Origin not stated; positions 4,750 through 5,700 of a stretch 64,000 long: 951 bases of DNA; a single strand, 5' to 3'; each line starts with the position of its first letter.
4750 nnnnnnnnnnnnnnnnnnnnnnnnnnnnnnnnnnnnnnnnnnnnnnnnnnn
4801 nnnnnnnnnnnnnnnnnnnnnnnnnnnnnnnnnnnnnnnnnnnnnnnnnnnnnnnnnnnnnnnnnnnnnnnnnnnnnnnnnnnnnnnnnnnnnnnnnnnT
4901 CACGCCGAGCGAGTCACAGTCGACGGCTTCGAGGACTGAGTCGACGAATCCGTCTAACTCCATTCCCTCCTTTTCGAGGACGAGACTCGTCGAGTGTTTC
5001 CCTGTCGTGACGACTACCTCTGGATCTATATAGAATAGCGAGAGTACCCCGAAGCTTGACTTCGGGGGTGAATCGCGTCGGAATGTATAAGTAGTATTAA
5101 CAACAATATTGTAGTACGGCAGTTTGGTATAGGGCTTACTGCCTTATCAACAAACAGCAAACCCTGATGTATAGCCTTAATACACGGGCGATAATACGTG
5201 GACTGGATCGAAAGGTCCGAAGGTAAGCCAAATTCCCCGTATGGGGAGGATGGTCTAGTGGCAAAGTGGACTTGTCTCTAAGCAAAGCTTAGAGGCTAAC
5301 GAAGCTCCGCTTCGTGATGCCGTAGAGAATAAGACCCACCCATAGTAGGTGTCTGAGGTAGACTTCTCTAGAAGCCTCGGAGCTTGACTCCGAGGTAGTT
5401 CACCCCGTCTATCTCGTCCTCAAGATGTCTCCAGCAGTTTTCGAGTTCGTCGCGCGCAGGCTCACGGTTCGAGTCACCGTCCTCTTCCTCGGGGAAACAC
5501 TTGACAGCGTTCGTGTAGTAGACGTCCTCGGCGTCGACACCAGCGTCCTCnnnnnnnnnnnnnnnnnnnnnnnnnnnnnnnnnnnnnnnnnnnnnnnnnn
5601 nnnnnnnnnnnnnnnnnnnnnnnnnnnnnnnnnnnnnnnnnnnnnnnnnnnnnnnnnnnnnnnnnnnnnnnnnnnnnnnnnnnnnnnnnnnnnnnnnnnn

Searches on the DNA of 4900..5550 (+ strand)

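Call 10: search_rna_families(source=window, start=4900, end=5550, threshold=evalue, max_evalue=10, show_alignments=3)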
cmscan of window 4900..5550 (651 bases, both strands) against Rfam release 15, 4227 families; matches with E-value up to 10: 2.
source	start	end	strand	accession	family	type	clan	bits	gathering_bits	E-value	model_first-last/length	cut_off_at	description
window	5218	5293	+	RF03167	c-di-GMP-I-GGC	Cis-reg; riboswitch;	CL00126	19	59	0.071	1-80/80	no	c-di-GMP-I-GGC riboswitch aptamer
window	5131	5164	-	RF00486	mir-129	Gene; miRNA;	-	15.3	48.6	4.5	20-57/75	no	mir-129 microRNA precursor family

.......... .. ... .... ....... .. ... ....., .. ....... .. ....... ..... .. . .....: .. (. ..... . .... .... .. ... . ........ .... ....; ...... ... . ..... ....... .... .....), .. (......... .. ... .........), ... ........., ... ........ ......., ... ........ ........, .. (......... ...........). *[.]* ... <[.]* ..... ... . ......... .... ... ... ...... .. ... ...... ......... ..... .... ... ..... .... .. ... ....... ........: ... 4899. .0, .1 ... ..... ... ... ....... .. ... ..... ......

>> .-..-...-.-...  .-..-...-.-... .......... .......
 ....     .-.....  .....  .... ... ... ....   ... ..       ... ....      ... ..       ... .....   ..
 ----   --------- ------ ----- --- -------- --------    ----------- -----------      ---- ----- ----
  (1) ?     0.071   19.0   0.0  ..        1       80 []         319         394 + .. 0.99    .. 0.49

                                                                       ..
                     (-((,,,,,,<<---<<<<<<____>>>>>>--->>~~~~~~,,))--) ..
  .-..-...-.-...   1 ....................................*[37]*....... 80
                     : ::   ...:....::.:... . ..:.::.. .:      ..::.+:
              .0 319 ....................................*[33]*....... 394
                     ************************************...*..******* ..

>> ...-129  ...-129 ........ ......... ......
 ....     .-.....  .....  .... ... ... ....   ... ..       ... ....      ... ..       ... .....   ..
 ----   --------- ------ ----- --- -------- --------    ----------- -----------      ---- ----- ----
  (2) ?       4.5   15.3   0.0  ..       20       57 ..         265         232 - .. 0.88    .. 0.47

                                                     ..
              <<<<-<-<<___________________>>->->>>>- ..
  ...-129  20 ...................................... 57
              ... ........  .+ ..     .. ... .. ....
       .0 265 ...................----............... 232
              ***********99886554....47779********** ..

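Call 61: search_dna_similar(query=window:5030-5403:+, collection=plasmids, mode=distant, max_rows=20, max_evalue=0.01)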
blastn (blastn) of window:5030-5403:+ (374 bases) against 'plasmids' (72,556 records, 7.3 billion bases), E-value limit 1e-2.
Records with a match: 5; places in all: 5; records where one place covers at least 80% of the query: 0.
Best place of each record, by identity: 90-95% 2; 80-90% 3.
By first word of the organism name: Haladaptatus 3; Natrononativus 1; Halorubrum 1.
By predicted mobility (MOB-suite, as given by PLSDB): non-mobilizable 5.
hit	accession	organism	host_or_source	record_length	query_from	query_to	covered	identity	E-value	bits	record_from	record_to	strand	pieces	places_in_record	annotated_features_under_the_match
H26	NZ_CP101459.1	Natrononativus amylolyticus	cell culture,sediment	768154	13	56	12%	84.8%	2e-3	50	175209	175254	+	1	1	none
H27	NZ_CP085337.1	Haladaptatus halobius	cell culture,saline soil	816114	8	49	11%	85.7%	2e-3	50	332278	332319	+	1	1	none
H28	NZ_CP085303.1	Haladaptatus pallidirubidus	cell culture,saline soil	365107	8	49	11%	85.7%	2e-3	50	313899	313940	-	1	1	none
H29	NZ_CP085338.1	Haladaptatus halobius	cell culture,saline soil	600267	342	374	9%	93.9%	6e-4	52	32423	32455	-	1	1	none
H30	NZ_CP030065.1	Halorubrum sp. PV6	salt water,water sample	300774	341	374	9%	91.2%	8e-3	49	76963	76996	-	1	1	none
